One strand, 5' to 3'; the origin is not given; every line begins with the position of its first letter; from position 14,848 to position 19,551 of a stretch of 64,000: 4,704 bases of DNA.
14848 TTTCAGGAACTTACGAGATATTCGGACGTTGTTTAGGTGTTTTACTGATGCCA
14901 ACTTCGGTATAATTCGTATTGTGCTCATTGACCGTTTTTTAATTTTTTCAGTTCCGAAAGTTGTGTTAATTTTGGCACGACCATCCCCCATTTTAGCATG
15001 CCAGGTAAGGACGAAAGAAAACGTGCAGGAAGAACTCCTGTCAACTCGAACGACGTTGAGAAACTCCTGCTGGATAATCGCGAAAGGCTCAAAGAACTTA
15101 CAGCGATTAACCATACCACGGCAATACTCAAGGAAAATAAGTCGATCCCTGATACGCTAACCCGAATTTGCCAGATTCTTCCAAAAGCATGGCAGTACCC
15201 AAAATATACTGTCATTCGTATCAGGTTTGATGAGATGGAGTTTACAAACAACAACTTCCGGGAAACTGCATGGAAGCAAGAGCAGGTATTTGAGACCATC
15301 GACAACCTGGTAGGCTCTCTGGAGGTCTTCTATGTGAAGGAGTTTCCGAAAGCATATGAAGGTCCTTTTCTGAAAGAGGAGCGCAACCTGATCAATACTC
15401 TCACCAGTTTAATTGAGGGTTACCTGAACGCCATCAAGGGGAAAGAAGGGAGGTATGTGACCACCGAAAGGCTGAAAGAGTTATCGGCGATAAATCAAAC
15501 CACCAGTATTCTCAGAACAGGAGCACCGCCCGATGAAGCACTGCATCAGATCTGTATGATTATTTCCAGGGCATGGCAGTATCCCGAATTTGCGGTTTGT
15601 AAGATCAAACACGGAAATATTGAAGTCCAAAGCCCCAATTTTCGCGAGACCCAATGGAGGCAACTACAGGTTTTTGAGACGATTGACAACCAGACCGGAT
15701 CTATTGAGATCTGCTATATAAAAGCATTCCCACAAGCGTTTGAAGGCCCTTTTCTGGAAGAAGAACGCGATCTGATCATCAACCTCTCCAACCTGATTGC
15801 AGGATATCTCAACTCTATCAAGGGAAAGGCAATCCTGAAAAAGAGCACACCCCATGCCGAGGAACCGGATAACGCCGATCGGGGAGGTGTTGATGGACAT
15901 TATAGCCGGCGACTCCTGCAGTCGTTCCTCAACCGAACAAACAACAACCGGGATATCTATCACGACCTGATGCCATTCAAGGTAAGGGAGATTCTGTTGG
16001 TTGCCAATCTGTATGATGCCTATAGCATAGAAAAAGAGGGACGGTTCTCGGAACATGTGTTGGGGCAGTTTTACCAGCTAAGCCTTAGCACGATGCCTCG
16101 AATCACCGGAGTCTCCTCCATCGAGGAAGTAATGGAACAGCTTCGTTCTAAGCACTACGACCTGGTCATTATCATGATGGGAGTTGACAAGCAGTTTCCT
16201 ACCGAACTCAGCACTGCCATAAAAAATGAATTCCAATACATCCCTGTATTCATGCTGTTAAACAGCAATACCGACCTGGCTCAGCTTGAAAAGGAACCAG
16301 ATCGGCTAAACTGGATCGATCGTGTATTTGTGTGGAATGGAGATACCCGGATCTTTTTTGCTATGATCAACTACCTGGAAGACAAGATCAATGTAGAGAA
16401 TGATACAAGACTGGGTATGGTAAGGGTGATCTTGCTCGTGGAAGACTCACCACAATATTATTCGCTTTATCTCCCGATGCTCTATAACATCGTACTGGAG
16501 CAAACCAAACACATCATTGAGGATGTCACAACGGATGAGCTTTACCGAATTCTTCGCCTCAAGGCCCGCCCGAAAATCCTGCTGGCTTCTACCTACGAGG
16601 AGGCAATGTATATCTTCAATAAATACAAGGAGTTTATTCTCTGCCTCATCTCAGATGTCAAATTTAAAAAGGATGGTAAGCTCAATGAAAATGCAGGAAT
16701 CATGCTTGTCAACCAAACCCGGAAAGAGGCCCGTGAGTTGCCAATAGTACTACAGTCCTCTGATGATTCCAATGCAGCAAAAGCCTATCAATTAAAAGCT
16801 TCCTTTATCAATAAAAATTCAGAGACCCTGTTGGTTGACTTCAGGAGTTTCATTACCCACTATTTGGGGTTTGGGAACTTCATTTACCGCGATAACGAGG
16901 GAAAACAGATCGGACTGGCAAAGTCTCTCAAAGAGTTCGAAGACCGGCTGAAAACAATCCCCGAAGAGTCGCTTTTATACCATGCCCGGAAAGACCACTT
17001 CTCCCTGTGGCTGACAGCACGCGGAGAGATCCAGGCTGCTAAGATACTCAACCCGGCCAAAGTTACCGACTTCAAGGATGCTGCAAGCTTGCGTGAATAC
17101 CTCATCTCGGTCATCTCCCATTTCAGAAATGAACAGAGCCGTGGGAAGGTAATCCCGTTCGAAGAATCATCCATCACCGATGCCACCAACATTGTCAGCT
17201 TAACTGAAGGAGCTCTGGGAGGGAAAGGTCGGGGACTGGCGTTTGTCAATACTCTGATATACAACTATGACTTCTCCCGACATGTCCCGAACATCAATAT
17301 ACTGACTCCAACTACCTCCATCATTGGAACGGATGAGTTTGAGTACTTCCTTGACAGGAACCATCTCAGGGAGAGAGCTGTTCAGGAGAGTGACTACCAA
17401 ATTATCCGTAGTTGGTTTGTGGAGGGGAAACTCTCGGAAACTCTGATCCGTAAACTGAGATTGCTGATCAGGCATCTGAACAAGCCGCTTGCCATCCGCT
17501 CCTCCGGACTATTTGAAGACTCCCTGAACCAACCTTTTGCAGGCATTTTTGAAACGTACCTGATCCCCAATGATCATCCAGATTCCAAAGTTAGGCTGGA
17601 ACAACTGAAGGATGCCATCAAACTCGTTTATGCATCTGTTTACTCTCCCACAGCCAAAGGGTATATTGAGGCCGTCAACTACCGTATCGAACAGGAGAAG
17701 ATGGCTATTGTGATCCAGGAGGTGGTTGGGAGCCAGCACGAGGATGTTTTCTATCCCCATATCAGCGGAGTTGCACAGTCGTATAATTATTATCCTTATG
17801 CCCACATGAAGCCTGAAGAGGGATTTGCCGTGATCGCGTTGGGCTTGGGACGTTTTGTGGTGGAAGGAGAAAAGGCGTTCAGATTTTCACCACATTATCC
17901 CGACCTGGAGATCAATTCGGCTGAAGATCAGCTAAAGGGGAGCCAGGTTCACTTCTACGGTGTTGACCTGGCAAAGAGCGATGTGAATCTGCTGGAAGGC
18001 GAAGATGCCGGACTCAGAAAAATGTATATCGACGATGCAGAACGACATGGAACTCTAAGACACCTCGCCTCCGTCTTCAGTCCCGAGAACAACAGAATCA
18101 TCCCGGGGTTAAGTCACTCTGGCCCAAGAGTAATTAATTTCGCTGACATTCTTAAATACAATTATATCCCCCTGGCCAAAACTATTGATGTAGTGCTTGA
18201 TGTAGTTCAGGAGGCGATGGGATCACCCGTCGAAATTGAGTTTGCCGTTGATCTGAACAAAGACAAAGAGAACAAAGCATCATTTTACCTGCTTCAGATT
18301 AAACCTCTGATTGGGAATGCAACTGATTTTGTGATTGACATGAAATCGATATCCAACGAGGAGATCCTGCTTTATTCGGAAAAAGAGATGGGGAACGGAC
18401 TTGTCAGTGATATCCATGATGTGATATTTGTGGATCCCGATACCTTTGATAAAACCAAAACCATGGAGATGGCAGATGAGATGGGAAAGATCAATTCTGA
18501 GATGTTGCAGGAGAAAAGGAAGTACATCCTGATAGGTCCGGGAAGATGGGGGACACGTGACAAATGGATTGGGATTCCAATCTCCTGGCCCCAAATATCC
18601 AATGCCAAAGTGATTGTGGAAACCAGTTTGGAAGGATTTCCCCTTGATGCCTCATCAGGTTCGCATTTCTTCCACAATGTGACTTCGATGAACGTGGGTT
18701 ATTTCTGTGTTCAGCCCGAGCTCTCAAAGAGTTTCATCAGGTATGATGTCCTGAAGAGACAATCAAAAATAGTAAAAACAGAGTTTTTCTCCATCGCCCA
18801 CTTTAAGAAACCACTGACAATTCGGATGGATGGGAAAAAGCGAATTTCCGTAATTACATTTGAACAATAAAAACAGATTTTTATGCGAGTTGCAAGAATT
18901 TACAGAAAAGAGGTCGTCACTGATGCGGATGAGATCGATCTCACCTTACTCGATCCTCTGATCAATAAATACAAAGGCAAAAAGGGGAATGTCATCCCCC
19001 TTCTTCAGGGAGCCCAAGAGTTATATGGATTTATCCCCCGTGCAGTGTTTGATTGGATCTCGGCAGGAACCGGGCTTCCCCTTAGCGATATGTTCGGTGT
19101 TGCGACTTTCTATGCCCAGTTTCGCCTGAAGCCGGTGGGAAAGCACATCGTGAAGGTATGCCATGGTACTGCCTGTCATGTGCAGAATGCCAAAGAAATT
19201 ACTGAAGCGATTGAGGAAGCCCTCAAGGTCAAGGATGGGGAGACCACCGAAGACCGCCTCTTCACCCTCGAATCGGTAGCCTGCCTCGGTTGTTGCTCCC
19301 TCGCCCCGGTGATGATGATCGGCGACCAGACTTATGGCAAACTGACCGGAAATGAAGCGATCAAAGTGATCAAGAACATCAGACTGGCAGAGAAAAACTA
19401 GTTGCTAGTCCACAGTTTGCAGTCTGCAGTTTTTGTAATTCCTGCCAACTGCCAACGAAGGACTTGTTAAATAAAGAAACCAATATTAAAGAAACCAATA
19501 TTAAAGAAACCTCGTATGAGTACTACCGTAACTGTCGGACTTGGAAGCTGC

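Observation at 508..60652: Pervasive family of degenerate 7-8 nt periodic 'word' arrays packed against gene ends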

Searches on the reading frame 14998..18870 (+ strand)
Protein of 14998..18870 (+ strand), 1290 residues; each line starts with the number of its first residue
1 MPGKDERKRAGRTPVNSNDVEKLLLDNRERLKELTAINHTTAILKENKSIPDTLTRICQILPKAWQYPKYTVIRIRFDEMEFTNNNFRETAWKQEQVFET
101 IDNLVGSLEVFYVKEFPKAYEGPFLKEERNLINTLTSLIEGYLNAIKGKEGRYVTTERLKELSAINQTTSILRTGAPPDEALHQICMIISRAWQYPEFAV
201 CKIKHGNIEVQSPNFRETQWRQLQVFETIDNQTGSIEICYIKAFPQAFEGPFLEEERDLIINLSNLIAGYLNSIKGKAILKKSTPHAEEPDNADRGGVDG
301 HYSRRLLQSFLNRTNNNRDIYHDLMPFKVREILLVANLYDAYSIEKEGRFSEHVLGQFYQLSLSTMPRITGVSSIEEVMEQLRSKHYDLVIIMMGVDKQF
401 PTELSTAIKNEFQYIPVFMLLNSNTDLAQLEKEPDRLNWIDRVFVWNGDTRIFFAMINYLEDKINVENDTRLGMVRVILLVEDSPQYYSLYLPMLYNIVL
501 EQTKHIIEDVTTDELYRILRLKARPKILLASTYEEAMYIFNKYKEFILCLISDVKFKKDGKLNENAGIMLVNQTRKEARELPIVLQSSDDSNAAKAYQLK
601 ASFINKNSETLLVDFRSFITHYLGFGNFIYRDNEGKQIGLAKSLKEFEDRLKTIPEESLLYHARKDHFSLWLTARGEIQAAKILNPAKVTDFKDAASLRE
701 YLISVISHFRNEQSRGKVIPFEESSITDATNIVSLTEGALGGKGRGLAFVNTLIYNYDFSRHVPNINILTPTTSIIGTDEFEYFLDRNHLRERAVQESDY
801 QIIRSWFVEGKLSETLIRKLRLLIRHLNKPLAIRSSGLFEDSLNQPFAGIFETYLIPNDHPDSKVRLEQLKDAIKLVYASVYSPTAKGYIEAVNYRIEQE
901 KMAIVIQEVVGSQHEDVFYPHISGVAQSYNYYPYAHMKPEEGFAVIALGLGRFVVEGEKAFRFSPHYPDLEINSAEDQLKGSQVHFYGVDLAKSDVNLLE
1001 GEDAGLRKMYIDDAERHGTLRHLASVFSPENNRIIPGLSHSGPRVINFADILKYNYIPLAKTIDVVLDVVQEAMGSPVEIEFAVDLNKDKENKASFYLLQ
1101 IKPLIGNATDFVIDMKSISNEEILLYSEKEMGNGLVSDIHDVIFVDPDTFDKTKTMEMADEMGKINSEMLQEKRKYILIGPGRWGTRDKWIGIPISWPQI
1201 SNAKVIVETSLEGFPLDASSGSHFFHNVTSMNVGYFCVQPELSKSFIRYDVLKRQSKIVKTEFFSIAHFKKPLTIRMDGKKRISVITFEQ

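Call 18: search_protein_families(library=pfam, proteins=[window:14998-18870:+])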
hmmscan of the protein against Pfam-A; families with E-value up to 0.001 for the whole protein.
window:14998-18870:+ (1290 aa): 2 families
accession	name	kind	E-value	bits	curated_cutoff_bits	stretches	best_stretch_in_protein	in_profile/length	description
PF01326.24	PPDK_N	-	3.4e-38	132.2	27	1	739-1105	3-310/328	Pyruvate phosphate dikinase, AMP/ATP-binding domain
PF00072.30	Response_reg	-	0.00033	21.2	30.2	0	363-421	20-77/111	Response regulator receiver domain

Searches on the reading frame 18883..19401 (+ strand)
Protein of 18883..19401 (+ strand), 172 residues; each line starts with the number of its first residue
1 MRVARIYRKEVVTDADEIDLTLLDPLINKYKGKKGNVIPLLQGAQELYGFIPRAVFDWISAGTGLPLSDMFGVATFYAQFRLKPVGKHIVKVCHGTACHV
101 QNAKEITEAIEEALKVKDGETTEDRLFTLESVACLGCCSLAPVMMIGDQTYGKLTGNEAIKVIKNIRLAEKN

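Call 18: search_protein_families(library=pfam, proteins=[window:18883-19401:+])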
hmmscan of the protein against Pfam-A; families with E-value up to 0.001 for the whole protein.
window:18883-19401:+ (172 aa): 1 family
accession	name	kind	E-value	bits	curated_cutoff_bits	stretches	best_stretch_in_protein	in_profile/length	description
PF01257.25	2Fe-2S_thioredx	-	3e-49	167.1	24.8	1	26-166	4-144/145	Thioredoxin-like [2Fe-2S] ferredoxin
